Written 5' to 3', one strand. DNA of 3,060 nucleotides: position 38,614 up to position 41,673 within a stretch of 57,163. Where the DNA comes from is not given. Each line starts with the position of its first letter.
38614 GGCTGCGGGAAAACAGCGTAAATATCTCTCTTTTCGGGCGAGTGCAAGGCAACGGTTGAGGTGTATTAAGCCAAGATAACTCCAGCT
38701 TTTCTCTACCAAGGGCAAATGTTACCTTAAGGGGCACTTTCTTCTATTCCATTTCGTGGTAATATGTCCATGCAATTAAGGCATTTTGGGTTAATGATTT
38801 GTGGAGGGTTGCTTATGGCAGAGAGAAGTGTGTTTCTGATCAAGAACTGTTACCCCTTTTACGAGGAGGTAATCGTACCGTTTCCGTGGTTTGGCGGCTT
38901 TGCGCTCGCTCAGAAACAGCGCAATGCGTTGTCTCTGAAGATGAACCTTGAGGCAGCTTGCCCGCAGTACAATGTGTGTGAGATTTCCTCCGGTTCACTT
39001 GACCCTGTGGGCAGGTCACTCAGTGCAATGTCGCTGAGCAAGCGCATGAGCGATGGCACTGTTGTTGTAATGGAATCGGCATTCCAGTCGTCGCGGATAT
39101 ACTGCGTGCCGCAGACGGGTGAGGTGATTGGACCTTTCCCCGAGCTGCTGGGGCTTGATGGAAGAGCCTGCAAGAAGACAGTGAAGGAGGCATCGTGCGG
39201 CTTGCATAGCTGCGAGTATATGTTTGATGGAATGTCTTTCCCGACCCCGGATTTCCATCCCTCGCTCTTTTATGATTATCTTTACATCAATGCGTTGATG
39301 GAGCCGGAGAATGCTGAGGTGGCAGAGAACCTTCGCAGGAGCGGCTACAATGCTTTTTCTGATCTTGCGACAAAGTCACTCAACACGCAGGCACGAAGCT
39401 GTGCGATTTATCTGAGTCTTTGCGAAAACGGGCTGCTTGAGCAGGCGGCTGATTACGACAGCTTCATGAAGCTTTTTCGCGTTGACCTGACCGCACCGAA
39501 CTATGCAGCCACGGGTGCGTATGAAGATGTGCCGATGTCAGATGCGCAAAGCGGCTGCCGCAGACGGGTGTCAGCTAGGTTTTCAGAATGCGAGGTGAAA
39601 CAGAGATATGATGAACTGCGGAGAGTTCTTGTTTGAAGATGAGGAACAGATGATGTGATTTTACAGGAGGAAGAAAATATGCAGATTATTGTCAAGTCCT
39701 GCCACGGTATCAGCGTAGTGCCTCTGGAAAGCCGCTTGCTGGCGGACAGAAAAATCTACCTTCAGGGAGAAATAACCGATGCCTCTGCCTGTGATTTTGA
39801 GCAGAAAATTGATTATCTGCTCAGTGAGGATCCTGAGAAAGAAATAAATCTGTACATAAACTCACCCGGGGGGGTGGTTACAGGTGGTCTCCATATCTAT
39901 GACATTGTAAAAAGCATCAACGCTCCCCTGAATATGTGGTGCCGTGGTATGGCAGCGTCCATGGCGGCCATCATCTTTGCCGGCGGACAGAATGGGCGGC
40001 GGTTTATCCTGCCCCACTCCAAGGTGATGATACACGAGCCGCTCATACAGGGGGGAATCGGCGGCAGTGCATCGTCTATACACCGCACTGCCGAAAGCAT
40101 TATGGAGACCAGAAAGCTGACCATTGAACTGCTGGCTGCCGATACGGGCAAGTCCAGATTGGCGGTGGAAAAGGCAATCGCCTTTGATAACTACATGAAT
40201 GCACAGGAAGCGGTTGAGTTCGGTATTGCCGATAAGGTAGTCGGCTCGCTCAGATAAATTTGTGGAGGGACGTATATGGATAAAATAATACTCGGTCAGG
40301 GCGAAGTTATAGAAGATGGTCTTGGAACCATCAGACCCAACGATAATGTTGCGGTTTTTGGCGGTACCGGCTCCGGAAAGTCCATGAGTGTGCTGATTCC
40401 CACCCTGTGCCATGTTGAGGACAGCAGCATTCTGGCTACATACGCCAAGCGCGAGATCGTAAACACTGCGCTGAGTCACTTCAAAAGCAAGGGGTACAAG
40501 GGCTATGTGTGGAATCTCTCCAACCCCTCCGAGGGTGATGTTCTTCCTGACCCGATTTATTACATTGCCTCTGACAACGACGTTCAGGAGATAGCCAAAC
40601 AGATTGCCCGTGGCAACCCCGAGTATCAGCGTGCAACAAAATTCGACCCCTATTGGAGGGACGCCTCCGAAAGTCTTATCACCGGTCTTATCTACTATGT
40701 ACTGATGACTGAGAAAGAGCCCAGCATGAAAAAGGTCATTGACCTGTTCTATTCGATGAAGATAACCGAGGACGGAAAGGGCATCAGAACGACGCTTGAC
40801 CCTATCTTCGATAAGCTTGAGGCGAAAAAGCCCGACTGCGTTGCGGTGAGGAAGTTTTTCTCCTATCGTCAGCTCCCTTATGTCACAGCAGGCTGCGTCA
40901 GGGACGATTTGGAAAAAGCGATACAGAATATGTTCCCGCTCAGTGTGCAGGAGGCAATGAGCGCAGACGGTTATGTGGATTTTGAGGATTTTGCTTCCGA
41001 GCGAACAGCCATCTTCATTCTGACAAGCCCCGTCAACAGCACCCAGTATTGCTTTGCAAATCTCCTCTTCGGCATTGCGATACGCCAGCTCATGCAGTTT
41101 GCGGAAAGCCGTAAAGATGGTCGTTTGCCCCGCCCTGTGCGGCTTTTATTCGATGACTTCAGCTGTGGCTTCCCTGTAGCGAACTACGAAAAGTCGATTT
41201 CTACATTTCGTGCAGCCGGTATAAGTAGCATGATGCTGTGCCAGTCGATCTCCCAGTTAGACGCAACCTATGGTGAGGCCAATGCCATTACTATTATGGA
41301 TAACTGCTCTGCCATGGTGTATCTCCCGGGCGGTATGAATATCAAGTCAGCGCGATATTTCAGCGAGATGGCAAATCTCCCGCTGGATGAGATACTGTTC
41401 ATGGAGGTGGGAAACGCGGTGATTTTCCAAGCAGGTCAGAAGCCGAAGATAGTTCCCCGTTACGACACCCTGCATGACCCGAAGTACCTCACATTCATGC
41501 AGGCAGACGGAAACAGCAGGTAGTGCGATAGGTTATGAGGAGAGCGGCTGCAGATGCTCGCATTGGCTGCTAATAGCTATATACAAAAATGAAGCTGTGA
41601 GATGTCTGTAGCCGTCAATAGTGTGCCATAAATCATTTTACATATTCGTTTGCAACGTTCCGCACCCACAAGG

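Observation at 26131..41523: A ~15.4-kb co-directional accessory gene block: unknown genes, OmpA-like lipoprotein, FHA, private SEDS/bPBP pair, LRR-kinase, two PP2C, ClpP paralogue and a TM-less VirD4-like ATPase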

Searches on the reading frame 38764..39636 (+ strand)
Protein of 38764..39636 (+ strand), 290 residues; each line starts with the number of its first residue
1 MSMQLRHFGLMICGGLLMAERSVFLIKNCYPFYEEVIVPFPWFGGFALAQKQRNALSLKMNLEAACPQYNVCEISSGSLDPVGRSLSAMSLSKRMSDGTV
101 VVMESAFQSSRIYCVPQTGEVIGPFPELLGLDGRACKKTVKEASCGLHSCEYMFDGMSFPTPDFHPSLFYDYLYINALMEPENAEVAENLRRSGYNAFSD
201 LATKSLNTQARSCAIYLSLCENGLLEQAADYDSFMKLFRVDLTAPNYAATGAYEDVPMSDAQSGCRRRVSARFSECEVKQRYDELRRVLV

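Call 4: search_protein_families(library=pfam, proteins=[window:38764-39636:+], max_evalue=0.01)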
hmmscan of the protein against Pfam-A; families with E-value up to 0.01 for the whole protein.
window:38764-39636:+ (290 aa): 1 family
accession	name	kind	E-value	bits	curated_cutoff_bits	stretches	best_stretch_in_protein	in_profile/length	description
PF22397.2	NADAR-DarT1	-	5.1e-47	160.5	27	1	19-237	1-211/212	DarT1-associated NADAR antitoxin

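Call 9: search_protein_families(library=padloc, proteins=[window:38764-39636:+], max_evalue=0.01)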
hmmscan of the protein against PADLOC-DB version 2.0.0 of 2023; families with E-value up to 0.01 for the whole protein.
window:38764-39636:+ (290 aa): 0 families

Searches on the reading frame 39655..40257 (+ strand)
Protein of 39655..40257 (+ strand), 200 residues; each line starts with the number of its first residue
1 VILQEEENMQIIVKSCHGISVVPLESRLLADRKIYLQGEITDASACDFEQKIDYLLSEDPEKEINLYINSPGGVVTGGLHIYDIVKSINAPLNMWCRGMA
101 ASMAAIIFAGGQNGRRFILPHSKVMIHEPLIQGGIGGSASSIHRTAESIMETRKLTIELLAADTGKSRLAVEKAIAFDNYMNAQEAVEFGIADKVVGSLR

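Call 4: search_protein_families(library=pfam, proteins=[window:39655-40257:+], max_evalue=0.01)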
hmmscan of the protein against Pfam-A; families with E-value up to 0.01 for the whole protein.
window:39655-40257:+ (200 aa): 1 family
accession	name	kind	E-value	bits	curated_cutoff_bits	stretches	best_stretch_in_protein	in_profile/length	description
PF00574.28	CLP_protease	-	6e-53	179.9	20.2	1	24-196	9-179/182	Clp protease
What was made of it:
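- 39679..40257 (+): ClpP-family serine protease with an intact Ser-His-Asp triad. Pfam CLP_protease E 6e-53 (call 4).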

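Call 9: search_protein_families(library=padloc, proteins=[window:39655-40257:+], max_evalue=0.01)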
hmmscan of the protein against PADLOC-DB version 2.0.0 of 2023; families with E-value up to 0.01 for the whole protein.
window:39655-40257:+ (200 aa): 0 families

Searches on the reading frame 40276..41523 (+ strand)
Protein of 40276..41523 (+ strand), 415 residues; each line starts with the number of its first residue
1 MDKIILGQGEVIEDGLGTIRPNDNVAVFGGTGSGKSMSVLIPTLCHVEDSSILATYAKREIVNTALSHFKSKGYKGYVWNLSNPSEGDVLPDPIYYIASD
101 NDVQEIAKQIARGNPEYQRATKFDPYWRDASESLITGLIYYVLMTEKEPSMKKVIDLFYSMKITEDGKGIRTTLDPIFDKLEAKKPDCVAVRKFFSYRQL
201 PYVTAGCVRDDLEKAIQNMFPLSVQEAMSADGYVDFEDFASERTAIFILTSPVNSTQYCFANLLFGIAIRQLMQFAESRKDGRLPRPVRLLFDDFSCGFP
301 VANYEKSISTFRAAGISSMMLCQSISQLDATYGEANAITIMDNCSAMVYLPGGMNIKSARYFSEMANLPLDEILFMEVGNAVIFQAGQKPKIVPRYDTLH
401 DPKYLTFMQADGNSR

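Call 4: search_protein_families(library=pfam, proteins=[window:40276-41523:+], max_evalue=0.01)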
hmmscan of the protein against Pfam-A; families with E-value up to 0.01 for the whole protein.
window:40276-41523:+ (415 aa): 4 families
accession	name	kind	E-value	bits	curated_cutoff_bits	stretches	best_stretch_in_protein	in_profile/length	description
PF02534.20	T4SS-DNA_transf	-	4.9e-36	125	20.1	1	24-364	46-380/468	Type IV secretory system Conjugative DNA transfer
PF12696.13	TraG-D_C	-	1.9e-15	57.3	22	1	287-365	1-78/126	TraM recognition site of TraD and TraG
PF10412.15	TrwB_AAD_bind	-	7e-09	35.5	20.5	1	204-350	167-308/387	Type IV secretion-system coupling protein DNA-binding domain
PF00270.35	DEAD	-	0.0015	18.7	26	1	16-74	12-70/167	DEAD/DEAH box helicase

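Call 9: search_protein_families(library=padloc, proteins=[window:40276-41523:+], max_evalue=0.01)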
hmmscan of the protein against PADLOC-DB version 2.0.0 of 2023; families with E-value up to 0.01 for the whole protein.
window:40276-41523:+ (415 aa): 2 families
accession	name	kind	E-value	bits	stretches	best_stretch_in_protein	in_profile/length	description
PDLC04140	mad8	-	0.00021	18.9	0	269-393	174-296/314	mads_8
PDLC01439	typeIV_DinG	-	0.0011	15.7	1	8-59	20-70/575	CAS-IV-A; associated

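Call 26: search_protein_families(library=ncbifam, proteins=[window:40276-41523:+], max_evalue=0.05)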
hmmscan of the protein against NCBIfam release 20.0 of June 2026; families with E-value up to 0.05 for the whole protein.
window:40276-41523:+ (415 aa): 10 families
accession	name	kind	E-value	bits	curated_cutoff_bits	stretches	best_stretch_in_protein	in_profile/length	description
NF045973.1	conju_CD1115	equivalog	1.3e-58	198.9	250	1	20-365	22-371/442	VirD4-like conjugal transfer protein, CD1115 family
NF010450.0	PRK13876.1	subfamily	1.4e-10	40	674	2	286-348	400-460/667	IncP-type conjugal transfer protein TraG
NF010472.0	PRK13897.1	equivalog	1.6e-10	40.1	728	1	27-349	163-469/657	type IV secretion system component VirD4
NF010394.0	PRK13822.1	subfamily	2.7e-09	36.3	443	1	27-349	229-541/643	conjugal transfer coupling protein TraG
TIGR02767.1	TraG-Ti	equivalog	6.8e-07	28.5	686.2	1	26-350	215-529/623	Ti-type conjugative transfer system protein TraG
NF010424.0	PRK13850.1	equivalog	1e-06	27.3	681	1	235-350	340-453/670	type IV secretion system ATPase VirD4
TIGR02759.1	TraD_Ftype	equivalog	2.4e-06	26.6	521.35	1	124-364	266-484/566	type IV conjugative transfer system coupling protein TraD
NF010453.0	PRK13880.1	subfamily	2.9e-05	22.5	586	1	24-366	171-517/630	conjugal transfer coupling protein TraG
NF041326.1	Bacteroid_MobC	subfamily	0.00083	17.8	900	1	289-363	459-530/655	conjugal transfer protein MobC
NF010254.0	PRK13700.1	subfamily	0.0024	16.4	1221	1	120-346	271-478/735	F-type conjugal transfer protein TraD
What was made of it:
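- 40276..41523 (+): Soluble VirD4-like coupling-protein ATPase with Walker A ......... NCBIfam 'VirD4-like, CD1115 family' 199 bits against a cut-off of 250 (calls 4, 26).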

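Call 27: search_protein_families(library=phrogs, proteins=[window:40276-41523:+], max_evalue=0.05)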
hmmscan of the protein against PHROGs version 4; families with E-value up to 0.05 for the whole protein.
window:40276-41523:+ (415 aa): 0 families

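Call 32: search_dna_similar(query=window:40276-41523:+, collection=plasmids, mode=protein, max_rows=15)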
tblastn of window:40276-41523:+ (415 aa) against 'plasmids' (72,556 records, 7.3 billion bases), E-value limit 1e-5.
Records with a match: 1292; places in all: 1325; records where one place covers at least 80% of the query: 1077.
Best place of each record, by identity: <60% 1292.
By first word of the organism name: Enterococcus 371; Staphylococcus 173; Bacillus 148; Lactiplantibacillus 92; Lactococcus 74; Lacticaseibacillus 48; Clostridium 31; Latilactobacillus 25; Escherichia 13; Levilactobacillus 12; and 96 more.
By predicted mobility (MOB-suite, as given by PLSDB): conjugative 915; non-mobilizable 250; mobilizable 127.
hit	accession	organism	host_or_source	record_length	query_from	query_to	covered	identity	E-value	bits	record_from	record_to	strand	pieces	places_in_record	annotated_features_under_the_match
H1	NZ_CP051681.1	Cohnella herbarum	cell culture,Fermented liquor based on ...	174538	2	413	99%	25.6%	2e-25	116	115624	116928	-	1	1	VirD4-like conjugal transfer protein, CD1115 family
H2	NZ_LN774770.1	Lactococcus piscium MKFS47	cold-stored modified atmosphere ...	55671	2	367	88%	28.5%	1e-25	117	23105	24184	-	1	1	VirD4-like conjugal transfer protein, CD1115 family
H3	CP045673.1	Bacillus subtilis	whole genome DNA extract,feed additive ...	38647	2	367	88%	28.1%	2e-23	110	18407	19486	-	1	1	none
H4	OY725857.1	Subdoligranulum variabile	-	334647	20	406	93%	26.4%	1e-32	138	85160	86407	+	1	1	none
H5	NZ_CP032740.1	Enterococcus casseliflavus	Homo sapiens,bile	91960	2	367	88%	27.7%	7e-24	111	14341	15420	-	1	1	VirD4-like conjugal transfer protein, CD1115 family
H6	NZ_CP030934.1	Enterococcus gilvus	cow,milk,milk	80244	2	367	88%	27.7%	9e-24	111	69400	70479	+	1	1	VirD4-like conjugal transfer protein, CD1115 family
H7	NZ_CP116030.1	Enterococcus casseliflavus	culture,feces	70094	2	367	88%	27.7%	9e-24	111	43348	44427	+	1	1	VirD4-like conjugal transfer protein, CD1115 family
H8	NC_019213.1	Enterococcus faecalis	-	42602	2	367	88%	27.7%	1e-23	111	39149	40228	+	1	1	VirD4-like conjugal transfer protein, CD1115 family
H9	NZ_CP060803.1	Enterococcus faecalis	Single Isolate,urine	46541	2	367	88%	27.7%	1e-23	111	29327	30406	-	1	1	VirD4-like conjugal transfer protein, CD1115 family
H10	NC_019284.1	Enterococcus faecalis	-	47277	2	367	88%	27.7%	1e-23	111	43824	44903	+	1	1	VirD4-like conjugal transfer protein, CD1115 family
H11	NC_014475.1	Enterococcus faecalis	-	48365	2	367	88%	27.7%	1e-23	111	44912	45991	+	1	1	VirD4-like conjugal transfer protein, CD1115 family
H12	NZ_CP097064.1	Enterococcus faecium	whole organism,pet food (BARF)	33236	2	367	88%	27.7%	1e-23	111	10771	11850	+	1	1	VirD4-like conjugal transfer protein, CD1115 family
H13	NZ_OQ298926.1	Enterococcus avium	-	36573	2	367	88%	27.7%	1e-23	111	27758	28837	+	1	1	VirD4-like conjugal transfer protein, CD1115 family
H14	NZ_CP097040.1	Enterococcus faecalis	whole organism,pet food (BARF)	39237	2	367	88%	27.7%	1e-23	111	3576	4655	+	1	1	VirD4-like conjugal transfer protein, CD1115 family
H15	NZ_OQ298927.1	Enterococcus avium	-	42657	2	367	88%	27.7%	1e-23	111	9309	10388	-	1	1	VirD4-like conjugal transfer protein, CD1115 family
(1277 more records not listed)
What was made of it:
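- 40276..41523 (+): 25-28% identity to Gram-positive plasmid T4CPs (call 32).
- A VirD4-like ATPase of the CD1115 type, whose relatives sit on conjugative Gram-positive plasmids (calls 26, 32).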

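Call 33: search_dna_similar(query=window:40276-41523:+, collection=phages, mode=protein, max_rows=15)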
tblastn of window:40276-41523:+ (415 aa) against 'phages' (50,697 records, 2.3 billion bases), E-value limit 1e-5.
Records with a match: 26; places in all: 26; records where one place covers at least 80% of the query: 17.
Best place of each record, by identity: <60% 26.
By first word of the organism name: Bacteriophage 23; Listeria 2; Enterococcus 1.
By host as written in the record: - 23; Listeria monocytogenes 2; Enterococcus faecalis 1.
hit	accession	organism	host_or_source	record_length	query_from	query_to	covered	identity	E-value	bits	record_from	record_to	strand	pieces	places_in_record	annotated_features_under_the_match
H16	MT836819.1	Bacteriophage sp.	human fecal samples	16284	2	404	97%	25.3%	2e-30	130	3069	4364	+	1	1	record has no annotation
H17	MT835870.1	Bacteriophage sp.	human fecal samples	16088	5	364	87%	28.1%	5e-31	131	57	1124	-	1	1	record has no annotation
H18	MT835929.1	Bacteriophage sp.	human fecal samples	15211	22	415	95%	24.6%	8e-28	122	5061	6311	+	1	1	record has no annotation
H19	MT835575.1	Bacteriophage sp.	human fecal samples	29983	22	404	92%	24.9%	3e-25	114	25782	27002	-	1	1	record has no annotation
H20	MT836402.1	Bacteriophage sp.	human fecal samples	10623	20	365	83%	27.6%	4e-24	110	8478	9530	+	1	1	record has no annotation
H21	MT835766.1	Bacteriophage sp.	human fecal samples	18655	20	402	92%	24.5%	2e-27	120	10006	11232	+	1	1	record has no annotation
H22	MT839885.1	Bacteriophage sp.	human fecal samples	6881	20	364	83%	26.9%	2e-28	124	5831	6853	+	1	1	record has no annotation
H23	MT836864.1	Bacteriophage sp.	human fecal samples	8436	22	352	80%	27.9%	5e-28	122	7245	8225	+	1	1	record has no annotation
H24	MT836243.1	Bacteriophage sp.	human fecal samples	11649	22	352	80%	27.8%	1e-27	121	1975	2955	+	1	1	record has no annotation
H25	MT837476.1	Bacteriophage sp.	human fecal samples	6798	19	411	95%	23.3%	3e-26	117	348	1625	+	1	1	record has no annotation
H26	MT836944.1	Bacteriophage sp.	human fecal samples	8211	20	402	92%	23.7%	9e-28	121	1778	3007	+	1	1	record has no annotation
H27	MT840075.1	Bacteriophage sp.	human fecal samples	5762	22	404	83%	25.5%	2e-21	127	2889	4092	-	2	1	record has no annotation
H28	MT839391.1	Bacteriophage sp.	human fecal samples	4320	20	402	92%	22.4%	5e-26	116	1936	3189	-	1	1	record has no annotation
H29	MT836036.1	Bacteriophage sp.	human fecal samples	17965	13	364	85%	23.4%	3e-11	72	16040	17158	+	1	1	record has no annotation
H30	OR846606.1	Enterococcus phage Efs 1-1-1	Enterococcus faecalis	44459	19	366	84%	23.1%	2e-16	88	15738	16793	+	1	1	record has no annotation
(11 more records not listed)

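Call 34: get_annotated_region(hit=H4, flank=12000)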
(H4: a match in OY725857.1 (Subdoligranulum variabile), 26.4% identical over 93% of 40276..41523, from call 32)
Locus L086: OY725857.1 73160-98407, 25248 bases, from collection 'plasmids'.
description: Subdoligranulum variabile strain Subdoligranulum variabile TSDC17.2-1.1 genome assembly, plasmid: 23
organism: Subdoligranulum variabile (NCBI taxid 214851)
taxonomy: Bacteria; Bacillota; Clostridia; Eubacteriales; Oscillospiraceae; Subdoligranulum; Subdoligranulum variabile
host: -; source: -; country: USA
typing (MOB-suite, as given by PLSDB): non-mobilizable
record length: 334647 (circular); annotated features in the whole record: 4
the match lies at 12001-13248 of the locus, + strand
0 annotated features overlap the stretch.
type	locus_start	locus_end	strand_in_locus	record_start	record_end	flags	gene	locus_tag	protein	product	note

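Call 49: find_related_loci(query=window:40276-41523:+, collection=viral_contigs, flank=8000)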
Query window:40276-41523:+ (415 aa) in viral_contigs; peptide patterns used: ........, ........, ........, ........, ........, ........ (x = any residue, [..] = any of these).
3 stretches matched a pattern, but none encodes a relative of the query by tblastn (E <= 1e-3).

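Call 78: get_annotated_region(hit=H16, flank=12000)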
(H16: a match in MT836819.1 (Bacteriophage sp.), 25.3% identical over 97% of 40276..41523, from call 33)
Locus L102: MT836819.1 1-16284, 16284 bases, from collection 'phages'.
description: UNVERIFIED: Bacteriophage sp. clone scaffold_3143 genomic sequence.
organism: Bacteriophage sp. (NCBI taxid 38018)
taxonomy: Viruses
host: -; source: human fecal samples; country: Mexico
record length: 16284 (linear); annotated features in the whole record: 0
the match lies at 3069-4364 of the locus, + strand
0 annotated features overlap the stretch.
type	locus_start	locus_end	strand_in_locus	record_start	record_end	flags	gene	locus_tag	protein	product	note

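Call 79: get_annotated_region(hit=H19, flank=15000)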
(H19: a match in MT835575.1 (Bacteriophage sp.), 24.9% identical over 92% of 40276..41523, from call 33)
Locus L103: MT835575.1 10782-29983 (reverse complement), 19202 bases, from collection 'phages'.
description: UNVERIFIED: Bacteriophage sp. clone scaffold_208 genomic sequence.
organism: Bacteriophage sp. (NCBI taxid 38018)
taxonomy: Viruses
host: -; source: human fecal samples; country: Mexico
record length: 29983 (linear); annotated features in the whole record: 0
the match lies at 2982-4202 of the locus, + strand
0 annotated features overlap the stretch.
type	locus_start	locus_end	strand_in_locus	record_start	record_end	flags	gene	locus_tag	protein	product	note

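Call 80: get_annotated_region(hit=H21, flank=12000)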
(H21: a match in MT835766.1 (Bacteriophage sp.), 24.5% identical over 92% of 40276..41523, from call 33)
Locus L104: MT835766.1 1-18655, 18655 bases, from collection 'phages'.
description: UNVERIFIED: Bacteriophage sp. clone scaffold_639 genomic sequence.
organism: Bacteriophage sp. (NCBI taxid 38018)
taxonomy: Viruses
host: -; source: human fecal samples; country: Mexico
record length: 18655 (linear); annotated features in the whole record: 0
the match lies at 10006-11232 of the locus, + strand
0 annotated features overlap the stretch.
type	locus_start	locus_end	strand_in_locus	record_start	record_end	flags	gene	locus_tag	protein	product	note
